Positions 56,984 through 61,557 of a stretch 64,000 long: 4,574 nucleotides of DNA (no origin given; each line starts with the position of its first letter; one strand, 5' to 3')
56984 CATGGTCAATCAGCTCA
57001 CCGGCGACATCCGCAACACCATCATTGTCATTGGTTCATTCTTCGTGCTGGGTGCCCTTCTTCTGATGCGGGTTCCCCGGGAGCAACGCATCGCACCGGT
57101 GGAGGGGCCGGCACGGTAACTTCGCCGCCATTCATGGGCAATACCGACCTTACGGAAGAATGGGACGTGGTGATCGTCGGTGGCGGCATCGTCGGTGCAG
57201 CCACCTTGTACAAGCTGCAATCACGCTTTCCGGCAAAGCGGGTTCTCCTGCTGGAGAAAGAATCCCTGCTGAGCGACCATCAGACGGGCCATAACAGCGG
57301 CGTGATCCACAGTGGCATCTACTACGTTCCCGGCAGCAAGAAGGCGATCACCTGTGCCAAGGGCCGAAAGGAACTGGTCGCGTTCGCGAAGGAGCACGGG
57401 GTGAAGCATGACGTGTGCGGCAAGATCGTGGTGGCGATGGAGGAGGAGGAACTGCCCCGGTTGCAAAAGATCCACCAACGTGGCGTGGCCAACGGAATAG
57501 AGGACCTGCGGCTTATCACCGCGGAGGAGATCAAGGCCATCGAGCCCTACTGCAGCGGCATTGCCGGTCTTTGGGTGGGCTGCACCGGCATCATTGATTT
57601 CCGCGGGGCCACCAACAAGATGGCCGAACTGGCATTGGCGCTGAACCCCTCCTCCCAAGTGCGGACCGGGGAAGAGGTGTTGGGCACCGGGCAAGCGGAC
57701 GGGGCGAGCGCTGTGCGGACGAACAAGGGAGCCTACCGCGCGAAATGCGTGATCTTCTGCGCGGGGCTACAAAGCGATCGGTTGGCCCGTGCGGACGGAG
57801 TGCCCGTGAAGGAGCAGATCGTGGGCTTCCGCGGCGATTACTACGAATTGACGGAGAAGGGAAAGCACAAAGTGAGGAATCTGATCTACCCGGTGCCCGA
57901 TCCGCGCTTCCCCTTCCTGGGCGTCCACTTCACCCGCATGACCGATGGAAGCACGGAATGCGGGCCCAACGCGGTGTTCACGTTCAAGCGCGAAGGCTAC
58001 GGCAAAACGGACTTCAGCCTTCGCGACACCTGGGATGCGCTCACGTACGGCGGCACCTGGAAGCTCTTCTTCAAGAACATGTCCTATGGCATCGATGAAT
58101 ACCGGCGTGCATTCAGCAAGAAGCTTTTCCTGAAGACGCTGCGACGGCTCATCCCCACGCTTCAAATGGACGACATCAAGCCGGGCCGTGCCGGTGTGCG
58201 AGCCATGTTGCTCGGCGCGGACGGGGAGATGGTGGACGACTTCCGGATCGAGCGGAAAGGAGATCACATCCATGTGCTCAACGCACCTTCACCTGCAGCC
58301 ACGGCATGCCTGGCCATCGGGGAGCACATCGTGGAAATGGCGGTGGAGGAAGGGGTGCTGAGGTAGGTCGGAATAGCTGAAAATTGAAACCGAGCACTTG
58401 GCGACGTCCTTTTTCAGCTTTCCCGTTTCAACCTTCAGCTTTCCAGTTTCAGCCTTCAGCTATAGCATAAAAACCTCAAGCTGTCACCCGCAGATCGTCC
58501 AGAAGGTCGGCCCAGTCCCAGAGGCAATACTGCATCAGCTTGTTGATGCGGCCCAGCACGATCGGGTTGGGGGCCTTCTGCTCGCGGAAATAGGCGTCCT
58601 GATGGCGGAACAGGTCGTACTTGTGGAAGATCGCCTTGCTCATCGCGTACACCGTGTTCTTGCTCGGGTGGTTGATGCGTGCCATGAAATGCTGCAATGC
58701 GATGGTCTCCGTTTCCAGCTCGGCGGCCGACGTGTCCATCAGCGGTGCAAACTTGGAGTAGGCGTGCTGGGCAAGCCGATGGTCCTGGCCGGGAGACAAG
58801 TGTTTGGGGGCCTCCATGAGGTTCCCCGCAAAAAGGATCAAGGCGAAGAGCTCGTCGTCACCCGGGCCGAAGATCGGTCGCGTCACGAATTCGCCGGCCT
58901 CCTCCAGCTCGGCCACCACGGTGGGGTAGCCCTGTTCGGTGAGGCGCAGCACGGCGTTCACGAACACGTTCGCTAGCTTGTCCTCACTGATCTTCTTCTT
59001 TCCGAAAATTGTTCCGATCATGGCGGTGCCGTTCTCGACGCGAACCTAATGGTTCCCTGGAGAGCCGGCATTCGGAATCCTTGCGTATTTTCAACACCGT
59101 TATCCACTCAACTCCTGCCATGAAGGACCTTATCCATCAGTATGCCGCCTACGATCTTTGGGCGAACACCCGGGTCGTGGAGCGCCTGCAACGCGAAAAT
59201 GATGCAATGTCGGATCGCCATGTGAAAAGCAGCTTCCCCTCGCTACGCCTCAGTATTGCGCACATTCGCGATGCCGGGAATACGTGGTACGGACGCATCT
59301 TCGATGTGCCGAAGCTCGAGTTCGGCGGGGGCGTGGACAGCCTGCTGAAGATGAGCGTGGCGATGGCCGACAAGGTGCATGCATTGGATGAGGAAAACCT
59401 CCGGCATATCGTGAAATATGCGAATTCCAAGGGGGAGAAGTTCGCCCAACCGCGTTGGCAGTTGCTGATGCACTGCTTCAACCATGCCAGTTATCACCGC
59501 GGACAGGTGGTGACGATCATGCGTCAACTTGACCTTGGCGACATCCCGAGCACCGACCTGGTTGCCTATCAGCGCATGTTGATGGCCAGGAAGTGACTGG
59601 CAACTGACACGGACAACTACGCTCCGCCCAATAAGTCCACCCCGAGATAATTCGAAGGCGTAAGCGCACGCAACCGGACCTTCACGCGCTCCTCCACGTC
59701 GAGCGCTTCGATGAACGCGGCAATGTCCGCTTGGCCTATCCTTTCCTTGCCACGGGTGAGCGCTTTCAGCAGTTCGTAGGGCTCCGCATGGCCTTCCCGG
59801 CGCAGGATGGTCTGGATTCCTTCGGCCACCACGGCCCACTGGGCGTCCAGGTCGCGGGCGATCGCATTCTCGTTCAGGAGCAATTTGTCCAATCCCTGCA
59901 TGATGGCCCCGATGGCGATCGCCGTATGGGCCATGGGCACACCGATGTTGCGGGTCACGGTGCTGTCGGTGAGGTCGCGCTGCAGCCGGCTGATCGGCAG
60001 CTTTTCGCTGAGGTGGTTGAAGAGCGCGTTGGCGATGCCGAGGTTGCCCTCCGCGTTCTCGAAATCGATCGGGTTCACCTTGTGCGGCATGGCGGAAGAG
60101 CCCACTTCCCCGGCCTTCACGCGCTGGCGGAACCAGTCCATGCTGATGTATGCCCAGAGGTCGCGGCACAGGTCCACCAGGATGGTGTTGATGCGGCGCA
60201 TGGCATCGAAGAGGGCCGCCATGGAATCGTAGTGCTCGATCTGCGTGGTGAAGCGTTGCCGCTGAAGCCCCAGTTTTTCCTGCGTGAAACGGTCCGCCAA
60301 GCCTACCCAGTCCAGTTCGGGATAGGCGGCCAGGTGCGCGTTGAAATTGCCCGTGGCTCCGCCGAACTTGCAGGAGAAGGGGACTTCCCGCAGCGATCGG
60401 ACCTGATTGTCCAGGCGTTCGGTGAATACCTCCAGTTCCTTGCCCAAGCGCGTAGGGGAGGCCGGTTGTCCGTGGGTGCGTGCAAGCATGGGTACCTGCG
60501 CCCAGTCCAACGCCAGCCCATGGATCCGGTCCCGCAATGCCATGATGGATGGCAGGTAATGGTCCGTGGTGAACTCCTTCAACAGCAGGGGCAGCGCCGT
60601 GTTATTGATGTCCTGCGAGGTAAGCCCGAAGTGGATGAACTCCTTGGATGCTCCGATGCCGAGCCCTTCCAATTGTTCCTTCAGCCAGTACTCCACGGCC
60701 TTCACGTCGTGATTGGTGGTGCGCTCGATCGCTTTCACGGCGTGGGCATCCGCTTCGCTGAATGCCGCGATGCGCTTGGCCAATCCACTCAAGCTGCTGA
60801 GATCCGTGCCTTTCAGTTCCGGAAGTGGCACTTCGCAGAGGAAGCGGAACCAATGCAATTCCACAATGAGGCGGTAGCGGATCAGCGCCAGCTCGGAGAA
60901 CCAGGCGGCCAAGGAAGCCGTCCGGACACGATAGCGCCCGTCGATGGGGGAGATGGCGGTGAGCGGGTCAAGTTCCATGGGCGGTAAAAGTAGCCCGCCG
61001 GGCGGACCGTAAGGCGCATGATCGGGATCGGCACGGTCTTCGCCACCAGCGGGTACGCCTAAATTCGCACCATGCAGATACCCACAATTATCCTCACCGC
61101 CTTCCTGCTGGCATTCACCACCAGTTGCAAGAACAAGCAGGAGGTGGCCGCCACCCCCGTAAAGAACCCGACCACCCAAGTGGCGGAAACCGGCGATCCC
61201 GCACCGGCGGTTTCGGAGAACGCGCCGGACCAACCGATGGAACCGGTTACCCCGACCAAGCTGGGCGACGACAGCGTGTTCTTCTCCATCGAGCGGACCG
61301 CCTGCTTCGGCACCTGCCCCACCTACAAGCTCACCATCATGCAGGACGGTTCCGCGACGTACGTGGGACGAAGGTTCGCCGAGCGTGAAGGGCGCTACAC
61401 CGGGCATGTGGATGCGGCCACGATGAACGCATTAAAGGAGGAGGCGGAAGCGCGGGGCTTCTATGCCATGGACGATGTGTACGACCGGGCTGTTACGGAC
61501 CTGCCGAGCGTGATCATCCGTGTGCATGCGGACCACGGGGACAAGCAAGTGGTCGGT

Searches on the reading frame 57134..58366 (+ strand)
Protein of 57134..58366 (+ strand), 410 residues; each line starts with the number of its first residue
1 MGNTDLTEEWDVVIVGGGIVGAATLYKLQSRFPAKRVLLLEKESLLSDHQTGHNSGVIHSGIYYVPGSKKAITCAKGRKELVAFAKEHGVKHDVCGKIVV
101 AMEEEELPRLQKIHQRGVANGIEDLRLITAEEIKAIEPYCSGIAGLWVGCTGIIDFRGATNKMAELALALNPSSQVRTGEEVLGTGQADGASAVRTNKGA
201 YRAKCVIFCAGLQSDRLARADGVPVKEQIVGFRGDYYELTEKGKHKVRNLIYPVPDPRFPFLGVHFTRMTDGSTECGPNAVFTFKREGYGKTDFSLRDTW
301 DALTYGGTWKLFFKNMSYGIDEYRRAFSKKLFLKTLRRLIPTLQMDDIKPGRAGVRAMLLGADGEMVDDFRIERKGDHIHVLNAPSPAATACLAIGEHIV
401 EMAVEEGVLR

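Call 56: search_protein_families(library=pfam, proteins=[window:57134-58366:+], max_evalue=0.00001)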
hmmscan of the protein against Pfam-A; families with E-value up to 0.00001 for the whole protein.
window:57134-58366:+ (410 aa): 1 family
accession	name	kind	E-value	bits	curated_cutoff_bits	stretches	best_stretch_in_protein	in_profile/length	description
PF01266.30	DAO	-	1.9e-54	185.9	27.9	1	11-402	1-353/353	FAD dependent oxidoreductase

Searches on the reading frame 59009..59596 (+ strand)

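Call 56: search_protein_families(library=pfam, proteins=[window:59009-59596:+], max_evalue=0.00001)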
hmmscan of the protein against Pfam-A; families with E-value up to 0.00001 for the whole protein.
window:59009-59596:+ (195 aa): 1 family
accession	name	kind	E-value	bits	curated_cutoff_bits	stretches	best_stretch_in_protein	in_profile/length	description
PF05163.17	DinB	-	1.6e-12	48.1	23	1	38-174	1-145/165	DinB family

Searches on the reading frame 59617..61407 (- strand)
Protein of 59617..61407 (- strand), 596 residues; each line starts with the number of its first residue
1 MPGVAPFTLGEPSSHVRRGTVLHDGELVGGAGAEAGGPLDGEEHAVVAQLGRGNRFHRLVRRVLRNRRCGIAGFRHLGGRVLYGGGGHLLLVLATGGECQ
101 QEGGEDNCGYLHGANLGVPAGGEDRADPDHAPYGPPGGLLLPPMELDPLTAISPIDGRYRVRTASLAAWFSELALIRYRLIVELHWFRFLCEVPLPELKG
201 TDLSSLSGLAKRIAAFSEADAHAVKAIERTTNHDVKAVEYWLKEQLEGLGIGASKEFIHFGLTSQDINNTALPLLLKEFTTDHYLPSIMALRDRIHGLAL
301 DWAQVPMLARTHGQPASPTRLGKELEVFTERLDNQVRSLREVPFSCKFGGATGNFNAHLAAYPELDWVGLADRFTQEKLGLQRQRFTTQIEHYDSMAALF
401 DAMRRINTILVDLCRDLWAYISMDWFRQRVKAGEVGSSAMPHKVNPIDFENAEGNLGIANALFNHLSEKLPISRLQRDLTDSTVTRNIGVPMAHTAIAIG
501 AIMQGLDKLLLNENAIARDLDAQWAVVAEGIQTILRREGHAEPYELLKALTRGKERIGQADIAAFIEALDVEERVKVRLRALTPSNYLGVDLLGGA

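Call 56: search_protein_families(library=pfam, proteins=[window:59617-61407:-], max_evalue=0.00001)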
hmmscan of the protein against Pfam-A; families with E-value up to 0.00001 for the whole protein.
window:59617-61407:- (596 aa): 2 families
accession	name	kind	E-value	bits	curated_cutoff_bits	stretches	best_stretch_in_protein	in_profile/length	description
PF08328.16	ASL_C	-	1.1e-45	154.8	35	1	473-588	1-115/115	Adenylosuccinate lyase C-terminal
PF00206.25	Lyase_1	-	1.2e-45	156.7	27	1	204-454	51-305/312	Lyase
